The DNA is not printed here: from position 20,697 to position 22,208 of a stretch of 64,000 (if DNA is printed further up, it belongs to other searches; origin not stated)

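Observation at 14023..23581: Complete 11-gene group-4 (energy-converting, Mbh/Hyf-like) [NiFe]-hydrogenase cluster with three antiporter-type subunits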

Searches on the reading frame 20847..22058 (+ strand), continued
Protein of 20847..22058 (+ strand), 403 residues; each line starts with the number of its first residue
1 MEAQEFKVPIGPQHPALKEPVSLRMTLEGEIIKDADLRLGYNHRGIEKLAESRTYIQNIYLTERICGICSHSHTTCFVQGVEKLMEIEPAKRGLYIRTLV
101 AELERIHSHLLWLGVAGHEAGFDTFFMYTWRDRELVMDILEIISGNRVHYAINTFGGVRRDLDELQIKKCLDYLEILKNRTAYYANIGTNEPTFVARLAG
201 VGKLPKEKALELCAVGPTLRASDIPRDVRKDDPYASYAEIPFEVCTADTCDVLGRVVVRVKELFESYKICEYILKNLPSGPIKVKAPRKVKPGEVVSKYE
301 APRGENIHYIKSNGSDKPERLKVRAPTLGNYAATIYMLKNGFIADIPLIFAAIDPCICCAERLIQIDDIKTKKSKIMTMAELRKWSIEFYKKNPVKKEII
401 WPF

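Call 52: search_protein_representatives(protein=window:20847-22058:+)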
Query: 403 residues. Proteins with E-value up to 0.001 (for the whole library): 9095; up to 1e-10: 4230; up to 1e-30: 834. The best 150 are listed.
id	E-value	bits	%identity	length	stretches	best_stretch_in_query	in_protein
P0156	1.1e-140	485.5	54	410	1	6-395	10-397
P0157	8.0e-132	456.4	53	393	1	5-384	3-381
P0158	1.0e-122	426.4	49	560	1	7-384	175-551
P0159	3.5e-121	421.3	48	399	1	5-392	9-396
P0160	1.0e-119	416.5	62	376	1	2-293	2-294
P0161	2.0e-117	408.9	48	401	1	5-393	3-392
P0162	4.4e-117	407.8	53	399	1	7-383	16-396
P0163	4.9e-117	407.7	50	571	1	3-365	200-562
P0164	4.9e-115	401.1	48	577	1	5-393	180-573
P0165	1.0e-114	400.0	52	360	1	6-362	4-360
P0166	9.5e-114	396.9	49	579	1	2-384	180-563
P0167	3.9e-112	391.5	48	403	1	8-393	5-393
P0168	3.4e-109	381.8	49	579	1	8-382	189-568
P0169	4.2e-107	375.0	48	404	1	6-383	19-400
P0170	1.1e-106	373.6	47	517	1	6-362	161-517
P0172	8.7e-103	360.8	47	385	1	7-379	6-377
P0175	2.2e-100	352.8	47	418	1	6-378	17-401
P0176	2.2e-99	349.5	47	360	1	6-362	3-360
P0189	1.6e-93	330.2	43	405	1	7-394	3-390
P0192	3.2e-92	326.0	41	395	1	7-387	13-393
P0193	9.9e-92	324.3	43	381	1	8-384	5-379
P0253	2.0e-70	254.2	39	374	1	2-362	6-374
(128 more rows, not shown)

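Call 56: list_cluster_members(proteins=[P0156, P0157, P0160, P0158, P0164, P0159, P0163, P0165, P0166, P0161])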
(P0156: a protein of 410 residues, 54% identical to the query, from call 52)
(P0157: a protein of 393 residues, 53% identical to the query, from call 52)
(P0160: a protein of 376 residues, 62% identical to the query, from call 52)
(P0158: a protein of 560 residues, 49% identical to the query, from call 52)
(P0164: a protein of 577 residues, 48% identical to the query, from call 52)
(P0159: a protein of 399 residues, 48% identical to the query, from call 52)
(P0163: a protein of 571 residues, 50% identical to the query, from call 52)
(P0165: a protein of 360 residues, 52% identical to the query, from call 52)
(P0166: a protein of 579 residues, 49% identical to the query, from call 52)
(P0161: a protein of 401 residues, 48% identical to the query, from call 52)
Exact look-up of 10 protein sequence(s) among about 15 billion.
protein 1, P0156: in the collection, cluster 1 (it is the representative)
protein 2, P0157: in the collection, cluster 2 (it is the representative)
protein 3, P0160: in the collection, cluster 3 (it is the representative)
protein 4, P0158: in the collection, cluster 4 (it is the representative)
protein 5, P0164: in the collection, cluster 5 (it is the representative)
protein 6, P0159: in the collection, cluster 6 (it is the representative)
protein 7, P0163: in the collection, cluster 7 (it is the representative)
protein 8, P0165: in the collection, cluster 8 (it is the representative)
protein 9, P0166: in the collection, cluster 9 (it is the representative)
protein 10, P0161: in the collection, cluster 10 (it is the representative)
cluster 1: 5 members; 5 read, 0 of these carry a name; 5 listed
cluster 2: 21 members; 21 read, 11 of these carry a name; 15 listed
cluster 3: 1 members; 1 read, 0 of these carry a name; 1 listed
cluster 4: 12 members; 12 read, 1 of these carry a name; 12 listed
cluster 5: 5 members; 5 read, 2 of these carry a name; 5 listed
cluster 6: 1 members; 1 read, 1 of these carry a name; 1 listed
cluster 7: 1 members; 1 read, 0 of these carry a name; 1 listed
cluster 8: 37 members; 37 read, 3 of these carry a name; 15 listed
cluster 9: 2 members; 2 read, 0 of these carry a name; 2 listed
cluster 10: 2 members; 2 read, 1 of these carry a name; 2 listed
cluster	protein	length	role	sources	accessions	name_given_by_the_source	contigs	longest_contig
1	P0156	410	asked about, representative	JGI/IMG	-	-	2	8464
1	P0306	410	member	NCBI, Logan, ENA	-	-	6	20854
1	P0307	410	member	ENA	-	-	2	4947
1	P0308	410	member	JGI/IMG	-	-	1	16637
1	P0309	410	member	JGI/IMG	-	-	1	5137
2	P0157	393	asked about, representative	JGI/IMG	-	NADH-quinone oxidoreductase subunit D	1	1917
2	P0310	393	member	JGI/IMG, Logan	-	membrane-bound hydrogenase subunit alpha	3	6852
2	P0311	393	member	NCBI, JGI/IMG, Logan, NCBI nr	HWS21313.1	MAG TPA: nickel-dependent hydrogenase large subunit [Methanoregula sp.] | nickel-dependent hydrogenase large subunit [Methanoregula sp.]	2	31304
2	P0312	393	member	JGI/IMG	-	membrane-bound hydrogenase subunit alpha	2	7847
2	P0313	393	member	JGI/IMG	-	membrane-bound hydrogenase subunit alpha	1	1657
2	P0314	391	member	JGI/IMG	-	membrane-bound hydrogenase subunit alpha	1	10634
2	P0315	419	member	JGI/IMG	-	NADH-quinone oxidoreductase subunit D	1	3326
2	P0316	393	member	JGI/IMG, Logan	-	NADH-quinone oxidoreductase subunit D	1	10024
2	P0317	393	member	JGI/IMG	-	membrane-bound hydrogenase subunit alpha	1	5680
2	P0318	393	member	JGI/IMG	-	membrane-bound hydrogenase subunit alpha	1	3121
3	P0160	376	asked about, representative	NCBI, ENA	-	-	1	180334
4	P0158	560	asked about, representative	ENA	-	-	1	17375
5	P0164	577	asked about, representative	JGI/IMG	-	-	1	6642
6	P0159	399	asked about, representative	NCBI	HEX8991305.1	MAG TPA: nickel-dependent hydrogenase large subunit [Anaerolineales bacterium]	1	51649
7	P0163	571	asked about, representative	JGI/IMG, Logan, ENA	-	-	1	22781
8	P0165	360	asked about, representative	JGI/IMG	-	NADH-quinone oxidoreductase subunit D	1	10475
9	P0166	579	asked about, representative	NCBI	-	-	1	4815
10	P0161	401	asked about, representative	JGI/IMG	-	-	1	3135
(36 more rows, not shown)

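Call 57: find_encoding_contigs(protein=P0156, flank=10000, max_places=2)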
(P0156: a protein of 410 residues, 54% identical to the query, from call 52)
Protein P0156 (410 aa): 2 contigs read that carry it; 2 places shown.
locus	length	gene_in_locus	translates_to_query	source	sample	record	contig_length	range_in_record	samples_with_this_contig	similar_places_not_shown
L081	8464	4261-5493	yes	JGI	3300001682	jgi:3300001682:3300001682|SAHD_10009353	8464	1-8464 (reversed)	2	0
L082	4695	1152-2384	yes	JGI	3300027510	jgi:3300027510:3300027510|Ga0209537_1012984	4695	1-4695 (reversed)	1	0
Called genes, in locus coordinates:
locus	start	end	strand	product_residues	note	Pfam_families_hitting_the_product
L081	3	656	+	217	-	?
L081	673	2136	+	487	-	PF10125:NADHdeh_related, PF00361:Proton_antipo_M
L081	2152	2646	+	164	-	PF00499:Oxidored_q3 (weak)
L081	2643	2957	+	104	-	PF00420:Oxidored_q2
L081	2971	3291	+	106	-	-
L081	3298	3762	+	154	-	PF01058:Oxidored_q6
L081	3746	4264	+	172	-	PF00329:Complex1_30kDa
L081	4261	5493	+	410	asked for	PF00374:NiFeSe_Hases, PF00346:Complex1_49kDa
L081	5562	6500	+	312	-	PF00146:NADHdh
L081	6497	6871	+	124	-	PF13484:Fer4_16 (faint), PF12838:Fer4_7, PF14697:Fer4_21 (faint), PF00037:Fer4 (weak), PF12837:Fer4_6 (weak), PF13237:Fer4_10, PF13187:Fer4_9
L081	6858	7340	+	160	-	PF01750:HycI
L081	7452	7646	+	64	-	-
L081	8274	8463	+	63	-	?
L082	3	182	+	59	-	?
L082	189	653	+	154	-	PF01058:Oxidored_q6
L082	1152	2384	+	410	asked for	PF00374:NiFeSe_Hases, PF00346:Complex1_49kDa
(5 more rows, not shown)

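Call 58: find_encoding_contigs(protein=P0160, flank=10000, max_places=2)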
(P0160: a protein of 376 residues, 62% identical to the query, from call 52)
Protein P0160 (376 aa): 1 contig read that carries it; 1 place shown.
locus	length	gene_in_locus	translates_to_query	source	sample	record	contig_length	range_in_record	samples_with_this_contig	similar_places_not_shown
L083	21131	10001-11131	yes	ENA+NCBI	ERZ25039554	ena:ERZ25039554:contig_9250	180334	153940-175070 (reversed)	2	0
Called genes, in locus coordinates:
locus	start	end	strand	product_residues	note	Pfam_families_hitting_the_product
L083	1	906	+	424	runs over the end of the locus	PF12704:MacB_PCD, PF02687:FtsX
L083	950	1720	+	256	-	PF00535:Glycos_transf_2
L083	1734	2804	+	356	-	PF13231:PMT_2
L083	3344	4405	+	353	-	PF04338:DUF481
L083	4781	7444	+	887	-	PF19313:DUF5916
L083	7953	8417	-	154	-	-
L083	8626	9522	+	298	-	PF00499:Oxidored_q3 (weak), PF01058:Oxidored_q6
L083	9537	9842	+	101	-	-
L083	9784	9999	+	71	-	PF00329:Complex1_30kDa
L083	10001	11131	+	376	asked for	PF00374:NiFeSe_Hases, PF00346:Complex1_49kDa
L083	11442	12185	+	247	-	PF00146:NADHdh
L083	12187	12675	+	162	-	-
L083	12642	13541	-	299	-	PF00535:Glycos_transf_2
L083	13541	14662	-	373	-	PF04055:Radical_SAM, PF13186:SPASM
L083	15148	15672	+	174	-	PF00578:AhpC-TSA, PF08534:Redoxin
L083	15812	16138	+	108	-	PF24696:UGSC (weak)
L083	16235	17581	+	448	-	-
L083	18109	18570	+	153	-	PF13581:HATPase_c_2, PF02518:HATPase_c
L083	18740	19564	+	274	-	PF00535:Glycos_transf_2 (weak), PF13641:Glyco_tranf_2_3, PF10111:Glyco_tranf_2_2 (weak), PF13632:Glyco_trans_2_3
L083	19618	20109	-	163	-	-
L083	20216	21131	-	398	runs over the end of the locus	PF13439:Glyco_transf_4, PF13579:Glyco_trans_4_4 (weak), PF20706:GT4-conflict (weak), PF00534:Glycos_transf_1, PF13692:Glyco_trans_1_4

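Call 59: find_encoding_contigs(protein=P0311, flank=10000, max_places=2)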
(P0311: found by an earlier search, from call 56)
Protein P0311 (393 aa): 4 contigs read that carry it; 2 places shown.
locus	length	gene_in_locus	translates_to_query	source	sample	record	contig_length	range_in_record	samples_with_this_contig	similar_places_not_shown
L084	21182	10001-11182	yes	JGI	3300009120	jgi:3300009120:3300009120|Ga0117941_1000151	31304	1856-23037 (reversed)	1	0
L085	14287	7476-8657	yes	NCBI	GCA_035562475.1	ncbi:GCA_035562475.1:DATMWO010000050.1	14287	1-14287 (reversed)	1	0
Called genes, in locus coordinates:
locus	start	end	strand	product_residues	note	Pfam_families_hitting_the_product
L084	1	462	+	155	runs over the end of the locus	PF01058:Oxidored_q6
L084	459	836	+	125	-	PF00329:Complex1_30kDa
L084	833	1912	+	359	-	PF00374:NiFeSe_Hases, PF00346:Complex1_49kDa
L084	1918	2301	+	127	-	PF12797:Fer4_2 (faint), PF00037:Fer4 (weak), PF12837:Fer4_6 (faint), PF13237:Fer4_10, PF14697:Fer4_21, PF12838:Fer4_7, PF13187:Fer4_9, PF13484:Fer4_16 (faint)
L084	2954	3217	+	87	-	PF00499:Oxidored_q3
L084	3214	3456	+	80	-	-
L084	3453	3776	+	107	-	PF00420:Oxidored_q2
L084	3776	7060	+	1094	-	PF00361:Proton_antipo_M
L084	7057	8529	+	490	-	PF00361:Proton_antipo_M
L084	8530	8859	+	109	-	-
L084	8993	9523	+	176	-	PF01058:Oxidored_q6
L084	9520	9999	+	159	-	PF00329:Complex1_30kDa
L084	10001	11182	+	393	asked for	PF00374:NiFeSe_Hases, PF00346:Complex1_49kDa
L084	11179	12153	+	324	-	PF00146:NADHdh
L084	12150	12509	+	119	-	PF25160:LdpA_Fe-S-bd (faint), PF13183:Fer4_8 (weak), PF14697:Fer4_21 (weak), PF12838:Fer4_7, PF13187:Fer4_9, PF13534:Fer4_17 (weak), PF00037:Fer4, PF12838:Fer4_7 (weak), +4 more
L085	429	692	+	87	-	PF00499:Oxidored_q3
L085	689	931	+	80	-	-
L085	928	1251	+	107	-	PF00420:Oxidored_q2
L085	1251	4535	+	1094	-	PF00361:Proton_antipo_M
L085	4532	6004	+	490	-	PF00361:Proton_antipo_M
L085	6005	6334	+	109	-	-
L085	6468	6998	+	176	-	PF01058:Oxidored_q6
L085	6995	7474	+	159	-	PF00329:Complex1_30kDa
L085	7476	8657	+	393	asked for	PF00374:NiFeSe_Hases, PF00346:Complex1_49kDa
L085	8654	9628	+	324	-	PF00146:NADHdh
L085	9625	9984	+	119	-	PF25160:LdpA_Fe-S-bd (faint), PF13183:Fer4_8 (weak), PF14697:Fer4_21 (weak), PF12838:Fer4_7, PF13187:Fer4_9, PF13534:Fer4_17 (weak), PF00037:Fer4, PF12838:Fer4_7 (weak), +4 more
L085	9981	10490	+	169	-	PF01750:HycI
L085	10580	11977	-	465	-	PF01336:tRNA_anti-codon (weak), PF00149:Metallophos, PF04042:DNA_pol_E_B, PF12850:Metallophos_2 (faint)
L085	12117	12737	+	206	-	PF01810:LysE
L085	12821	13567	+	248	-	-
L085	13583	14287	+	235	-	PF04055:Radical_SAM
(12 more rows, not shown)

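Call 60: search_protein_families(library=pfam, proteins=[L039:12573-13082:+, L039:13106-13366:+, L039:13382-14053:+, L039:13998-16331:+, L039:16346-16567:+, L039:16554-17651:+, L039:17548-18654:+, L039:181-2235:+], max_evalue=0.001)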
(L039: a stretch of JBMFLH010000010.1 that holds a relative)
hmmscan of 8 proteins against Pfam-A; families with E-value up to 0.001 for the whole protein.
L039:12573-13082:+ (169 aa): 1 family
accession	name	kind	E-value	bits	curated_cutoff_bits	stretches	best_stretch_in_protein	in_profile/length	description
PF01750.23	HycI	-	1.5e-14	54.4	23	1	37-158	3-128/130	Hydrogenase maturation protease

L039:13106-13366:+ (86 aa): 1 family
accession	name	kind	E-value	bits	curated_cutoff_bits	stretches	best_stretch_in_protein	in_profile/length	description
PF01155.25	HypA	-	6.5e-11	42.7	28.9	1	1-68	1-67/112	Hydrogenase/urease nickel incorporation, metallochaperone, hypA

L039:13382-14053:+ (223 aa): 6 families
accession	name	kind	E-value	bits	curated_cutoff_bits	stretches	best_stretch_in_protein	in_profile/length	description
PF02492.25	cobW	-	4.5e-21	75.7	20.7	1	36-195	4-178/180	CobW/HypB/UreG, nucleotide-binding domain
PF03193.22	RsgA_GTPase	-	3.6e-06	27.4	30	0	159-215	53-106/174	RsgA GTPase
PF00009.33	GTP_EFTU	-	3.4e-05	23.9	26.5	0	153-214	115-183/188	Elongation factor Tu GTP binding domain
PF03308.22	MeaB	-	4.7e-05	23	23.1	0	34-215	35-233/273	Methylmalonyl Co-A mutase-associated GTPase MeaB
PF03205.20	MobB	-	0.00013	22.3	26.6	1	35-67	2-34/133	Molybdopterin guanine dinucleotide synthesis protein B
PF07693.20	KAP_NTPase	-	0.00047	19.9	20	1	19-67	4-48/293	KAP family P-loop domain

L039:13998-16331:+ (777 aa): 5 families
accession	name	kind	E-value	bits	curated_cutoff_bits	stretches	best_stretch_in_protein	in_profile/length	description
PF22521.2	HypF_C_2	-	5.5e-82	275.6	27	1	524-767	1-241/241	Carbamoyltransferase, Kae1-like Domain, second subdomain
PF01300.24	Sua5_yciO_yrdC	-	7.2e-41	140.1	25.1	1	223-399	2-177/178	Telomere recombination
PF07503.17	zf-HYPF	-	4.8e-30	103.5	23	2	120-153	1-34/34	HypF finger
PF17788.7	HypF_C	-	3.2e-29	102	23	1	414-514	2-99/99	HypF Kae1-like domain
PF00708.24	Acylphosphatase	-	8.9e-23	80.8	22.5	1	19-101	2-85/85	Acylphosphatase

L039:16346-16567:+ (73 aa): 1 family
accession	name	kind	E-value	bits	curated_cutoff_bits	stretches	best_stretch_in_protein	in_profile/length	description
PF01455.23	HupF_HypC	-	4.6e-25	88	28.5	1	1-65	1-65/65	HupF/HypC family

L039:16554-17651:+ (365 aa): 1 family
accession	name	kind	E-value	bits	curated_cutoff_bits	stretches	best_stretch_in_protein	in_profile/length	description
PF01924.21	HypD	-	1.6e-146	488.4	25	1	12-363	2-351/351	Hydrogenase formation hypA family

L039:17548-18654:+ (368 aa): 2 families
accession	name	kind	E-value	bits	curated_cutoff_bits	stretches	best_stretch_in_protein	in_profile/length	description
PF02769.27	AIRS_C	-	6.4e-26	91.8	23.1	1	194-345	1-154/156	AIR synthase related protein, C-terminal domain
PF00586.29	AIRS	-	8.9e-24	84.5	24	1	69-181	3-111/112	AIR synthase related protein, N-terminal domain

L039:181-2235:+ (684 aa): 1 family
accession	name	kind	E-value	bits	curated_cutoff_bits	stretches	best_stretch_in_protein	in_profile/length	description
PF03030.21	H_PPase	-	4.9e-260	865.1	29.7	1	13-673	3-645/645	Inorganic H+ pyrophosphatase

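Call 72: list_cluster_members(proteins=[P0175, P0162, P0169, P0172, P0176, P0168, P0192, P0193, P0253, P0189])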
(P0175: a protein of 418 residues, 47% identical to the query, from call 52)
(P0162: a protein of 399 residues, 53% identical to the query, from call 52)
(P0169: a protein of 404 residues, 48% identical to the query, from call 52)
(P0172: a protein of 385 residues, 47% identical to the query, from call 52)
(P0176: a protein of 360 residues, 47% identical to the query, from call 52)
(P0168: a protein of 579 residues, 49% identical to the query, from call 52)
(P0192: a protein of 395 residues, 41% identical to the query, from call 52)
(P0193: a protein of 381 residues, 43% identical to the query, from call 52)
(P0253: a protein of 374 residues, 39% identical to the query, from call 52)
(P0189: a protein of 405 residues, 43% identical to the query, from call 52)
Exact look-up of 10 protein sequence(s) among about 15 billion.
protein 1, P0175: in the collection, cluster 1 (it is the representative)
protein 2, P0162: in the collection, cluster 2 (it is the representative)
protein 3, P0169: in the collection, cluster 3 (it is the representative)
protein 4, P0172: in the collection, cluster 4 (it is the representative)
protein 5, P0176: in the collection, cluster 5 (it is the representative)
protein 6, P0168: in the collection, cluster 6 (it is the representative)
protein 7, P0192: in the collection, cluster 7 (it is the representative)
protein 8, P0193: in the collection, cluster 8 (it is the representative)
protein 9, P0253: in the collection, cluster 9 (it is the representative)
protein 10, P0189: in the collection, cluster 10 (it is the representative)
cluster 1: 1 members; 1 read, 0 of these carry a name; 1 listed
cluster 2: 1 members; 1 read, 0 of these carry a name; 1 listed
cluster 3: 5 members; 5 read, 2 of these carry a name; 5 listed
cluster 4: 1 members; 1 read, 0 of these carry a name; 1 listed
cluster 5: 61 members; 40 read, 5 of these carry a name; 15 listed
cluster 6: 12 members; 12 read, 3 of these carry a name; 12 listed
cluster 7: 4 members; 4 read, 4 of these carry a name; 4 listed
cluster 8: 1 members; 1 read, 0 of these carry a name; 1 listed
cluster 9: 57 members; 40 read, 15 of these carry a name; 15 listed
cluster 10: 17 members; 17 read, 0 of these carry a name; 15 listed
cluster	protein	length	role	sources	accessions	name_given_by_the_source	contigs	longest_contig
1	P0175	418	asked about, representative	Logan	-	-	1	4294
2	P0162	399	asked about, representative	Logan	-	-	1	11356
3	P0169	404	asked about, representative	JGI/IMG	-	-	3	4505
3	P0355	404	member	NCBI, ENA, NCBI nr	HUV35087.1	MAG TPA: nickel-dependent hydrogenase large subunit [Candidatus Desulfaltia sp.] | nickel-dependent hydrogenase large subunit [Candidatus Desulfaltia sp.]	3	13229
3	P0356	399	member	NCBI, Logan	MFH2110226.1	MAG: nickel-dependent hydrogenase large subunit [Candidatus Bathyarchaeota archaeon]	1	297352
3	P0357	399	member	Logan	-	-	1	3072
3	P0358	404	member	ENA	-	-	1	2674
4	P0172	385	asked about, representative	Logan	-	-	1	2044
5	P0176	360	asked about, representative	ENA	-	-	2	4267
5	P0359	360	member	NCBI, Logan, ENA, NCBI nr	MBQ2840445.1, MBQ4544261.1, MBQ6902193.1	MAG: nickel-dependent hydrogenase large subunit [Oscillospiraceae bacterium] | nickel-dependent hydrogenase large subunit [Oscillospiraceae bacterium]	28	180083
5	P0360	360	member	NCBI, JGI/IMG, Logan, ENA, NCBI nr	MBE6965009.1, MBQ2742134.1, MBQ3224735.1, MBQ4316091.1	MAG: nickel-dependent hydrogenase large subunit [Oscillospiraceae bacterium] | NADH dehydrogenase subunit [Oscillospiraceae bacterium]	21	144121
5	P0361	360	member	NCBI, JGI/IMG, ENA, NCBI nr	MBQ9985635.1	MAG: nickel-dependent hydrogenase large subunit [Oscillospiraceae bacterium] | nickel-dependent hydrogenase large subunit [Oscillospiraceae bacterium]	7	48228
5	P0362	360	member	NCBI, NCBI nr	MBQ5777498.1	MAG: nickel-dependent hydrogenase large subunit [Oscillospiraceae bacterium] | nickel-dependent hydrogenase large subunit [Oscillospiraceae bacterium]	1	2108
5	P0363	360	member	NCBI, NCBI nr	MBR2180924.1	MAG: nickel-dependent hydrogenase large subunit [Oscillospiraceae bacterium] | nickel-dependent hydrogenase large subunit [Oscillospiraceae bacterium]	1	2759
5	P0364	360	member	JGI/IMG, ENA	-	-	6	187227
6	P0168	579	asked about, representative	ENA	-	-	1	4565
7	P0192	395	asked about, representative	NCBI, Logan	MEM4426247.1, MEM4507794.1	MAG: nickel-dependent hydrogenase large subunit [Acidilobaceae archaeon]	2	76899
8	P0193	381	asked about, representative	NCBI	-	-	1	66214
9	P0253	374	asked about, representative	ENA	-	-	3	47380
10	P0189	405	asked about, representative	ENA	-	-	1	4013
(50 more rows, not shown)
